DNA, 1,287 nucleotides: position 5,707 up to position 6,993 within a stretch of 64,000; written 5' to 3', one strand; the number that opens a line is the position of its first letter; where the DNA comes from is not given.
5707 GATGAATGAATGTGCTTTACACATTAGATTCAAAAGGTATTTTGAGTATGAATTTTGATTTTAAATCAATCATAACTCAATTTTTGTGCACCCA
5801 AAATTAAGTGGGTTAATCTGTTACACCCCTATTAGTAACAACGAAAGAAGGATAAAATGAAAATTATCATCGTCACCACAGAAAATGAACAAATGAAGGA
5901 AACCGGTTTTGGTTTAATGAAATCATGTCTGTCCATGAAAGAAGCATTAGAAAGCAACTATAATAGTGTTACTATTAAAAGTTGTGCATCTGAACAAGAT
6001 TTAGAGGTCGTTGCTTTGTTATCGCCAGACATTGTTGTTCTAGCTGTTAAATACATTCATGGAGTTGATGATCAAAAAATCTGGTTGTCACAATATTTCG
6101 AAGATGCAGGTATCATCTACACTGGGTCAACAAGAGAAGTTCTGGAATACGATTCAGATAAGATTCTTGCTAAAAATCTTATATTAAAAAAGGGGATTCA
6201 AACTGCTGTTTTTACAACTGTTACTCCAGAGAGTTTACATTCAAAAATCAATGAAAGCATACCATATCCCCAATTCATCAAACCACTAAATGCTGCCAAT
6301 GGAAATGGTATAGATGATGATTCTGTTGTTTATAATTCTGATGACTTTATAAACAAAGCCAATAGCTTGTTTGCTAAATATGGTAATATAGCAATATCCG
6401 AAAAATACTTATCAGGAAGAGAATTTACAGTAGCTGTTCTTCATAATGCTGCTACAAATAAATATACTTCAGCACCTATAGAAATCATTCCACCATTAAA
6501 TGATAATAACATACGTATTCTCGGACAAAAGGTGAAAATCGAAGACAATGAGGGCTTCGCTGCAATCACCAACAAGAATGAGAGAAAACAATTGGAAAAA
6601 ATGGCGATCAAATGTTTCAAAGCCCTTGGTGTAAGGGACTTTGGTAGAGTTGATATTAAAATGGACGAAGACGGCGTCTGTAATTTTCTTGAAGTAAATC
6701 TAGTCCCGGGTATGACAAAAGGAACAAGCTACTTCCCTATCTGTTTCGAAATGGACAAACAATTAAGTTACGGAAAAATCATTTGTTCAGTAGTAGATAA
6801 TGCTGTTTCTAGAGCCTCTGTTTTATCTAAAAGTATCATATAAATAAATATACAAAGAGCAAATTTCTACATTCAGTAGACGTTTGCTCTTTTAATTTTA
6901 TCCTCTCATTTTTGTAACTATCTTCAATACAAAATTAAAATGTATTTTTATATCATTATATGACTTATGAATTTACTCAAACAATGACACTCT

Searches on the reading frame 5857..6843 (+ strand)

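Call 72: search_protein_families(library=pfam, proteins=[window:5857-6843:+], max_evalue=0.00001)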
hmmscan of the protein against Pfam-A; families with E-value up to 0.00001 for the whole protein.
window:5857-6843:+ (328 aa): 1 family
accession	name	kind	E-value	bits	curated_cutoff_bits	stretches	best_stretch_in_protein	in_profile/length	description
PF07478.18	Dala_Dala_lig_C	-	9.2e-23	81.2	24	1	118-312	11-202/204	D-ala D-ala ligase C-terminus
